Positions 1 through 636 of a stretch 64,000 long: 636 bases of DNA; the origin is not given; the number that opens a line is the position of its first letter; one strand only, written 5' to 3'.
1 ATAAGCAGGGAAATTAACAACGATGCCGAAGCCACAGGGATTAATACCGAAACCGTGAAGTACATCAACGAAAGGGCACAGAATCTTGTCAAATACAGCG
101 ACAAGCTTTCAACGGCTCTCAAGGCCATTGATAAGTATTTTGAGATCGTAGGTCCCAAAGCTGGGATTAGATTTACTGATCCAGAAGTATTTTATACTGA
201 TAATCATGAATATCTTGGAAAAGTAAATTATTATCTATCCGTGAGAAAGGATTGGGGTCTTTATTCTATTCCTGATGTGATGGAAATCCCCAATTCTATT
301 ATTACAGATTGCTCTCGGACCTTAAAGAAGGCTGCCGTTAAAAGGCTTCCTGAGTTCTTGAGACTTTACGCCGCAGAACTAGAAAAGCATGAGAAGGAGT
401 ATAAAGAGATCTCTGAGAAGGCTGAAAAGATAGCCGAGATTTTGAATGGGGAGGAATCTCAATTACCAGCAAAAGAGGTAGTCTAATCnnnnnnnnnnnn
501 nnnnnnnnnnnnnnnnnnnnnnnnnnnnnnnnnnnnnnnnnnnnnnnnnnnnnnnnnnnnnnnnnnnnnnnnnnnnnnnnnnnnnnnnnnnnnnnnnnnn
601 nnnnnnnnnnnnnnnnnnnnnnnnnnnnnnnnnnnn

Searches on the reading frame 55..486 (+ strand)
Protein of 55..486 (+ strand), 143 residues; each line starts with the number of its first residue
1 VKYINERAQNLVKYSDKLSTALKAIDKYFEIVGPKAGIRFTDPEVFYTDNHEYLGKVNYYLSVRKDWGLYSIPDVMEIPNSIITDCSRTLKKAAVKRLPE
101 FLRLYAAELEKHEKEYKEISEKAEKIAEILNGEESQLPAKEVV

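Call 35: search_protein_families(library=pfam, alignment_id=A3, max_evalue=0.001)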
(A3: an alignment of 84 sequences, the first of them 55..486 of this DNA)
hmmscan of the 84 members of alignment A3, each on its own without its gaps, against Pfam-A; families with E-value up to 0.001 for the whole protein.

A. member 1, window:55-486:+ (143 aa): 0 families

B. families by the number of members that match (of 84 scanned): 49 families (the first 25 are shown)
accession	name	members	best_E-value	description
PF04055.27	Radical_SAM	3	2.7e-22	Radical SAM superfamily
PF09414.15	RNA_ligase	3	5.8e-10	RNA ligase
PF13353.11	Fer4_12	2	1.5e-18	4Fe-4S single cluster domain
PF13186.11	SPASM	2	5.6e-10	Iron-sulfur cluster-binding domain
PF13392.12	HNH_3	2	1.6e-09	HNH endonuclease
PF13597.11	NRDD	1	1.3e-86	Anaerobic ribonucleoside-triphosphate reductase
PF07733.18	DNA_pol3_alpha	1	1.9e-61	Bacterial DNA polymerase III alpha NTPase domain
PF17657.6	DNA_pol3_finger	1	3.7e-40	Bacterial DNA polymerase III alpha subunit finger domain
PF01981.21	PTH2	1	2.1e-35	Peptidyl-tRNA hydrolase PTH2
PF01145.31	Band_7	1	6.2e-35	SPFH domain / Band 7 family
PF02811.25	PHP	1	1.1e-32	PHP domain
PF00176.29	SNF2-rel_dom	1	4.8e-32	SNF2-related domain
PF03167.25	UDG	1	3.2e-30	Uracil DNA glycosylase superfamily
PF03161.18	LAGLIDADG_2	1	1.7e-24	LAGLIDADG DNA endonuclease family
PF07282.18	Cas12f1-like_TNB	1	5.2e-21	Cas12f1-like, TNB domain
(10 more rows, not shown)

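Call 36: search_protein_families(library=phrogs, alignment_id=A3, max_evalue=0.00001)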
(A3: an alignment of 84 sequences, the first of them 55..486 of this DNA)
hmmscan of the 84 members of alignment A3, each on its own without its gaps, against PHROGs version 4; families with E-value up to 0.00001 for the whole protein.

A. member 1, window:55-486:+ (143 aa): 0 families

B. families by the number of members that match (of 84 scanned): 81 families (the first 25 are shown)
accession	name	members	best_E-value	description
phrog_323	-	2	1e-28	transcriptional regulator, D5-like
phrog_626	-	2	7e-22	anaerobic ribonucleotide reductase small subunit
phrog_20891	-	2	2.6e-19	HNH endonuclease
phrog_10730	-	2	1.3e-15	HNH endonuclease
phrog_15471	-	2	5.8e-12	HNH endonuclease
phrog_2076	-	2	2.2e-10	QueE-like radical SAM domain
phrog_21964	-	2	2.8e-08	HNH endonuclease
phrog_405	-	1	9.9e-232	DNA polymerase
phrog_11165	-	1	1.6e-103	DNA polymerase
phrog_62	-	1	3.3e-89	DNA helicase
phrog_7293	-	1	2.1e-85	-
phrog_12219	-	1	3.1e-78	DNA polymerase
phrog_25611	-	1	2.3e-73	anaerobic ribonucleoside reductase large subunit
phrog_7513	-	1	1.5e-57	-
phrog_21652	-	1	6.1e-47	DNA polymerase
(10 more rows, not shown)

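Call 41: search_protein_families(library=pfam, alignment_id=A4, max_evalue=0.01)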
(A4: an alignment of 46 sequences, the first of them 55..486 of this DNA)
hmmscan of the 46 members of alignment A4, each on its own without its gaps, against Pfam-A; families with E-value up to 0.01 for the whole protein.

A. member 1, window:55-486:+ (143 aa): 1 family
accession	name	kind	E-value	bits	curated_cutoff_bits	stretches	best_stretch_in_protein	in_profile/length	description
PF00874.25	PRD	-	0.0047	17.6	23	0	92-142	29-80/90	PRD domain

B. families by the number of members that match (of 46 scanned): 21 families
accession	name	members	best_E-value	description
PF01981.21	PTH2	1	2.1e-35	Peptidyl-tRNA hydrolase PTH2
PF13353.11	Fer4_12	1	1.5e-18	4Fe-4S single cluster domain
PF22769.1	DCD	1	1.6e-14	dCTP deaminase-like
PF03692.20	CxxCxxCC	1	1.3e-13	Putative zinc- or iron-chelating domain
PF02026.21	RyR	1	4.5e-12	RyR domain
PF13392.12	HNH_3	1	1.6e-09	HNH endonuclease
PF00847.26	AP2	1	9.8e-08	AP2 domain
PF04055.27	Radical_SAM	1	1.7e-07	Radical SAM superfamily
PF16473.11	Rv2179c-like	1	2.1e-07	3'-5' exoribonuclease Rv2179c-like domain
PF00692.24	dUTPase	1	5.1e-06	dUTPase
PF15891.11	Nuc_deoxyri_tr2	1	1.1e-05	Nucleoside 2-deoxyribosyltransferase like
PF05014.21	Nuc_deoxyrib_tr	1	2.4e-05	Nucleoside 2-deoxyribosyltransferase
PF13717.11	Zn_ribbon_4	1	0.00074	zinc-ribbon domain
PF13328.12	HD_4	1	0.0015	HD domain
PF03358.20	FMN_red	1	0.002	NADPH-dependent FMN reductase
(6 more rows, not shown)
